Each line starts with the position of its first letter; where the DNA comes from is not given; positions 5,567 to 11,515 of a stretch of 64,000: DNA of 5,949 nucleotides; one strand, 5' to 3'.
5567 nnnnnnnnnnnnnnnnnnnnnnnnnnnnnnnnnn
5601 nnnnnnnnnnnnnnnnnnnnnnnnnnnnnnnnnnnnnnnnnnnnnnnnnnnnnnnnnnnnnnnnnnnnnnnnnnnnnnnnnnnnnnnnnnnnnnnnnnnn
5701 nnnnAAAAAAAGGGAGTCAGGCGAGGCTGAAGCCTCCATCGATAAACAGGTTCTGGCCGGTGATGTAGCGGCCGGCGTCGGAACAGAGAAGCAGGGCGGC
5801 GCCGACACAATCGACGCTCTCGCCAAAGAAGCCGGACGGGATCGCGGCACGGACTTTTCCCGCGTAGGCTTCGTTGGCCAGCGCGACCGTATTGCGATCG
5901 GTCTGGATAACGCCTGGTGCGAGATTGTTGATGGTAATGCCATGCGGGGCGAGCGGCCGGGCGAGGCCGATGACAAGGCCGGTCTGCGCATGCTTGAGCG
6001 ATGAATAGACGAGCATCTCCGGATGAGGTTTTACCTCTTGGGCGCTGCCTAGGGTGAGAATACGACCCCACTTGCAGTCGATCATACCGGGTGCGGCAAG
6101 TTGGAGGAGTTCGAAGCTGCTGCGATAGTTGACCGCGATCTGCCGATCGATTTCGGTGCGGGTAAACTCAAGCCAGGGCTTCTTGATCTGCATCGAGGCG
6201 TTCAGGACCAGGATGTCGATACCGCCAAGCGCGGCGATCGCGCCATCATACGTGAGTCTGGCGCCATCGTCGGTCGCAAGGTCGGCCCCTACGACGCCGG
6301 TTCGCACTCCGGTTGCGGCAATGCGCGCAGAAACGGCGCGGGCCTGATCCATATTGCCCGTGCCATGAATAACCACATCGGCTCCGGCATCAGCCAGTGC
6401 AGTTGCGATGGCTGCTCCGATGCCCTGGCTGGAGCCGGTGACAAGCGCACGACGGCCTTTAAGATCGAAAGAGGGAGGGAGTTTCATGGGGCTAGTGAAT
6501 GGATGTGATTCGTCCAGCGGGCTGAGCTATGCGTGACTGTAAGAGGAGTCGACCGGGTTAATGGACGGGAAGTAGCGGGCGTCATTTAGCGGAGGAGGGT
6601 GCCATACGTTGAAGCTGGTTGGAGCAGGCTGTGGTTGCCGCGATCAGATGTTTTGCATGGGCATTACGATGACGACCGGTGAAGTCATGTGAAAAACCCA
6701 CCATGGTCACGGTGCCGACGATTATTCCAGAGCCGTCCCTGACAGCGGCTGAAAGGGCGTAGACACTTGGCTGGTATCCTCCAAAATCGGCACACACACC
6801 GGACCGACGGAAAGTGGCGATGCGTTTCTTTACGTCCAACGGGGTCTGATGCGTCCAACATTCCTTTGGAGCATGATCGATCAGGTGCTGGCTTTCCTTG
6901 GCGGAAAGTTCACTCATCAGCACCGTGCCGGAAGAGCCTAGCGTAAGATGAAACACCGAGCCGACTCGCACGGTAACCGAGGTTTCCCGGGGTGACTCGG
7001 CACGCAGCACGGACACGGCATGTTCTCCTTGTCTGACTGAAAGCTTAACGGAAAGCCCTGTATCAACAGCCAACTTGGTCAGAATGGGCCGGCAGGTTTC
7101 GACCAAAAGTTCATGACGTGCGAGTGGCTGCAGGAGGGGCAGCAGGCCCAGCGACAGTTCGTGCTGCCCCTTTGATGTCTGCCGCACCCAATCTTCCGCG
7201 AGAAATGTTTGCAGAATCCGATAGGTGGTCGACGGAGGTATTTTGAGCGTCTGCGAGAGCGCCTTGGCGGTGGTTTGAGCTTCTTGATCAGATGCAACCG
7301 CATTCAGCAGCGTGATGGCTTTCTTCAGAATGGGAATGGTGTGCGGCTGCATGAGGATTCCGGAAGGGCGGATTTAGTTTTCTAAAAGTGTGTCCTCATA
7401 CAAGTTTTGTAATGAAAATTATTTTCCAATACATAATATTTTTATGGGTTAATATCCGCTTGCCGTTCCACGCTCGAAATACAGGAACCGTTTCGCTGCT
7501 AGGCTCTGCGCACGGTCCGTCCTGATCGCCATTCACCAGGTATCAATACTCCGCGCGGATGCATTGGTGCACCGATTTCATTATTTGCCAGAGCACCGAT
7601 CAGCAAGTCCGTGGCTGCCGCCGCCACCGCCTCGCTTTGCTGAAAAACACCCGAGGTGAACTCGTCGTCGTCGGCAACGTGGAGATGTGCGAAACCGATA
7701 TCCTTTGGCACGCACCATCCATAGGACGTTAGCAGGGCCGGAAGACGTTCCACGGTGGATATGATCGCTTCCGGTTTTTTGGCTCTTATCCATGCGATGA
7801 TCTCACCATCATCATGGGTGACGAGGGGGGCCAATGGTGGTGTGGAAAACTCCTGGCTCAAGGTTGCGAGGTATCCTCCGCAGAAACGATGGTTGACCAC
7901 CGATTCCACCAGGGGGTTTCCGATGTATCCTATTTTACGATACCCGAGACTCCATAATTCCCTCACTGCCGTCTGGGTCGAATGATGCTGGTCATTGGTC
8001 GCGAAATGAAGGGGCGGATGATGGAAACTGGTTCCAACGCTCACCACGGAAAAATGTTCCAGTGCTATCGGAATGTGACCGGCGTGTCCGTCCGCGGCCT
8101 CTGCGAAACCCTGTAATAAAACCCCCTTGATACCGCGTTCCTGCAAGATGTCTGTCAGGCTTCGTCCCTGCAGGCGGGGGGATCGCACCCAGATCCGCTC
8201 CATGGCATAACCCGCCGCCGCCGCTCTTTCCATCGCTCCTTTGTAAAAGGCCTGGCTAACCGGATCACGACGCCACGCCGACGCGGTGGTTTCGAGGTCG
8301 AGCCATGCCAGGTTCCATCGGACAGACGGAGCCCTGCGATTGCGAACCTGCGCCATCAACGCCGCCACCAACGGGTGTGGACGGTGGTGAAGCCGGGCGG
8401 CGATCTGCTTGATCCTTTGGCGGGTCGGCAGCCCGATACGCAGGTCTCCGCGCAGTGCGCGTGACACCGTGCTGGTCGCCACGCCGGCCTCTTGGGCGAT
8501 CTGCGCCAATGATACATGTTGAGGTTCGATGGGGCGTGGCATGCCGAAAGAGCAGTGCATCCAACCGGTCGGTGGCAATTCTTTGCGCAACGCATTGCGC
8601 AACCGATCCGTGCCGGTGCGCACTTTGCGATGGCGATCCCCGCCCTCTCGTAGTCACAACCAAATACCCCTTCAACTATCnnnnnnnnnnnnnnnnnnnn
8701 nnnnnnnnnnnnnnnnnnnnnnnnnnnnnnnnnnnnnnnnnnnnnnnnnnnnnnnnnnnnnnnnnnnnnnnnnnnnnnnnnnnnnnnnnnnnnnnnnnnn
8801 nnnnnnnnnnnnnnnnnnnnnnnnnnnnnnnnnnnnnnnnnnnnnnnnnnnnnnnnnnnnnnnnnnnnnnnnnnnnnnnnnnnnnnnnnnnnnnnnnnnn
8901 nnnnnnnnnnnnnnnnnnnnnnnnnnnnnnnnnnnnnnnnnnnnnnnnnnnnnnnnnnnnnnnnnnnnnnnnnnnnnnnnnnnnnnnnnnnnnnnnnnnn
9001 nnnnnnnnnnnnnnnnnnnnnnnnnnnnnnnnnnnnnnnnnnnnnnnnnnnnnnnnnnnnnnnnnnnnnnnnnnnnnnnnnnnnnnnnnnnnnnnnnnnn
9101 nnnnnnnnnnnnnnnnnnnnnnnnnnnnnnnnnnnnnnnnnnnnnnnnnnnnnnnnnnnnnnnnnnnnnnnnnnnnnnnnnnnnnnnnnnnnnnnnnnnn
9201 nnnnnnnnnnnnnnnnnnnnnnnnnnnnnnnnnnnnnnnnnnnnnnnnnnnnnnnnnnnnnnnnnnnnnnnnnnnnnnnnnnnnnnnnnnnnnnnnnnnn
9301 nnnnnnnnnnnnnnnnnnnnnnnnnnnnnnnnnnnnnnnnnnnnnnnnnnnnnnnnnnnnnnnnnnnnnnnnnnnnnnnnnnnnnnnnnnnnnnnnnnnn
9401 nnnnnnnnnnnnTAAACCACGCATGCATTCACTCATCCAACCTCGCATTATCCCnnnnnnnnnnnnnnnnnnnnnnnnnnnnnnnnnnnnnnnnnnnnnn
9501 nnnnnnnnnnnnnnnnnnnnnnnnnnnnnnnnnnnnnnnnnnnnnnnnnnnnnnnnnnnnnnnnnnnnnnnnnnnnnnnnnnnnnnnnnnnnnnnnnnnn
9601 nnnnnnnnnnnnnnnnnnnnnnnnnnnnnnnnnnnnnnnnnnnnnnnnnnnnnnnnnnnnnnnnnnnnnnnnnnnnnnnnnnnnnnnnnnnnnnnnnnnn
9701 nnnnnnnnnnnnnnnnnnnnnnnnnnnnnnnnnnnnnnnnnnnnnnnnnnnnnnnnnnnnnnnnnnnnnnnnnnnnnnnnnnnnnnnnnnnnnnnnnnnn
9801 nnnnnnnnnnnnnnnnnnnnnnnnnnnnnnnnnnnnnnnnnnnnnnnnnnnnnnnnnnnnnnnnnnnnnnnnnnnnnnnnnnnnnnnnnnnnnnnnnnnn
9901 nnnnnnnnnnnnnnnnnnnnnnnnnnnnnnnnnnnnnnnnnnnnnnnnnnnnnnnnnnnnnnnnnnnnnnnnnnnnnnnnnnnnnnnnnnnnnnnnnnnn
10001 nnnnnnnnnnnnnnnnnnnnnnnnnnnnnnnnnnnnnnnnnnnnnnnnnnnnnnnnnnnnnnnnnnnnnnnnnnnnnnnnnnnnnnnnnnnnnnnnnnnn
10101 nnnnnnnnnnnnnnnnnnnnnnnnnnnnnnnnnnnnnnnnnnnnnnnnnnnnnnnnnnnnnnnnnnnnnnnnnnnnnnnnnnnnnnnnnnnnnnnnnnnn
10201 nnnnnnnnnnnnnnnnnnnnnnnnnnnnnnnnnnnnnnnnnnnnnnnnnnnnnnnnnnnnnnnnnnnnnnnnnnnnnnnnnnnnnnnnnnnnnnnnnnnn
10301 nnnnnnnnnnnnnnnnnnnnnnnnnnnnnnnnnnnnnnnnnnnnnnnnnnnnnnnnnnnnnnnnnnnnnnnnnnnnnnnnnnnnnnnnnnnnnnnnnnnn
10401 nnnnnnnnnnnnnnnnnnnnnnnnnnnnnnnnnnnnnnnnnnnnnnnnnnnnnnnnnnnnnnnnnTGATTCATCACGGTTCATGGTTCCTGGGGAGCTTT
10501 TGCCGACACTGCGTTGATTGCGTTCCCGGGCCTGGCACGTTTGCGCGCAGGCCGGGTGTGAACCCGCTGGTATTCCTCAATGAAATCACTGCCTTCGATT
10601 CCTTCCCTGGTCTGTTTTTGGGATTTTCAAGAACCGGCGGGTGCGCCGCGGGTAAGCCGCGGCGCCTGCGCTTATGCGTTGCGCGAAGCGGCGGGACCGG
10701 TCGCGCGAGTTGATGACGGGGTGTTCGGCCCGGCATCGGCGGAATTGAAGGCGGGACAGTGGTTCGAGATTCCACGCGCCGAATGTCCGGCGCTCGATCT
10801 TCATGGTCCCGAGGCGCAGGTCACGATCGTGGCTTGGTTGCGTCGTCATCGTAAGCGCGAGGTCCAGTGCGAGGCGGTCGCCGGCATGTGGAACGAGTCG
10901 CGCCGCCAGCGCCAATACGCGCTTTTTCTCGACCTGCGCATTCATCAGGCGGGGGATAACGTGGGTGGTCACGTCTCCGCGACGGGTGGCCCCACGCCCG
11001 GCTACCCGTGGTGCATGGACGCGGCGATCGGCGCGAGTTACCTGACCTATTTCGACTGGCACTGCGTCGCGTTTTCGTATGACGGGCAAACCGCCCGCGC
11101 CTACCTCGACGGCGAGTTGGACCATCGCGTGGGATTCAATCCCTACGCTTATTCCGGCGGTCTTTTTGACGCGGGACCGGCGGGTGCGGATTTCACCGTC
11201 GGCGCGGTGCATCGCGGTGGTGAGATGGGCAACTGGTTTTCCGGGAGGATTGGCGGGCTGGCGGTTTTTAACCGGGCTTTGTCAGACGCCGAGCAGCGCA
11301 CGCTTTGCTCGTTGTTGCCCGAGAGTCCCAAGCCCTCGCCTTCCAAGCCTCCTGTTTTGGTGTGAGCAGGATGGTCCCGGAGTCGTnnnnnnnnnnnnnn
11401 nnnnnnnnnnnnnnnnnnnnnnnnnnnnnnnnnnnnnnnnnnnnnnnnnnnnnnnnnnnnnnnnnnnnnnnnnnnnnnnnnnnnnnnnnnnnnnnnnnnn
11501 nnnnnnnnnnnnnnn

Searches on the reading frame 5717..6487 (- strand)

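Call 27: search_protein_families(library=pfam, proteins=[window:5717-6487:-], max_evalue=0.001)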
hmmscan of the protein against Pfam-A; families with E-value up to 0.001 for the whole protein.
window:5717-6487:- (256 aa): 3 families
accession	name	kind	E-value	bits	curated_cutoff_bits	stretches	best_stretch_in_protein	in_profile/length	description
PF13561.12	adh_short_C2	-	2e-45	155.7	27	1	20-254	5-236/236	Enoyl-(Acyl carrier protein) reductase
PF00106.31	adh_short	-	2e-42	145.3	26.6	1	14-201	3-189/195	short chain dehydrogenase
PF08659.16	KR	-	2e-05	25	22.6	1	15-137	4-129/180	KR domain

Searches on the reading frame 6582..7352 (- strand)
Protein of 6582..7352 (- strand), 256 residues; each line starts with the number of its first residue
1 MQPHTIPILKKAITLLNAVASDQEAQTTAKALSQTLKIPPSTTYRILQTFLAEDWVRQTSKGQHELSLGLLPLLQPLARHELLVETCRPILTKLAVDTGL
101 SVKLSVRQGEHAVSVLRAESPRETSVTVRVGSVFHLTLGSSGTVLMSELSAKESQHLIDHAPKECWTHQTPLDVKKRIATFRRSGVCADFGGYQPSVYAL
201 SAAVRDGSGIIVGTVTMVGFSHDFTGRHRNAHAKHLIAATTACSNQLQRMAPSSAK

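Call 27: search_protein_families(library=pfam, proteins=[window:6582-7352:-], max_evalue=0.001)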
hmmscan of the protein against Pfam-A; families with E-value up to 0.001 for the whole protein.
window:6582-7352:- (256 aa): 2 families
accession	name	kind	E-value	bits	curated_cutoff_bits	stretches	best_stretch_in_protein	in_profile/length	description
PF01614.24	IclR_C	-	2.1e-21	76.7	24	1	83-244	9-173/174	Bacterial transcriptional regulator IclR C-terminal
PF09339.16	HTH_IclR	-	1.6e-09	37.9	22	1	9-59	2-51/52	IclR helix-turn-helix domain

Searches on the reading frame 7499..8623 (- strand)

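Call 27: search_protein_families(library=pfam, proteins=[window:7499-8623:-], max_evalue=0.001)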
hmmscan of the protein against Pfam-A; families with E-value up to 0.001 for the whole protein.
window:7499-8623:- (374 aa): 3 families
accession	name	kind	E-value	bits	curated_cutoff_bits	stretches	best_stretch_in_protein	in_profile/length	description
PF00356.27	LacI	-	4.2e-09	36.5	27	1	39-82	2-45/46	Bacterial regulatory proteins, lacI family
PF13377.12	Peripla_BP_3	-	0.00023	21.7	26.5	0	220-357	1-153/167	Periplasmic binding protein-like domain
PF00532.27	Peripla_BP_1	-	0.00083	19.3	22.2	0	120-256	13-148/281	Periplasmic binding proteins and sugar binding domain of LacI family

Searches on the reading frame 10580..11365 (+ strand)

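Call 8: search_protein_families(library=pfam, proteins=[window:10580-11365:+], max_evalue=0.001)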
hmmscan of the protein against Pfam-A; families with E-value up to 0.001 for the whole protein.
window:10580-11365:+ (261 aa): 1 family
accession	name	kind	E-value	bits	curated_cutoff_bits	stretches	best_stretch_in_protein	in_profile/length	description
PF13385.13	Laminin_G_3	-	1.4e-09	38.7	27.6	1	78-238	16-149/151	Concanavalin A-like lectin/glucanases superfamily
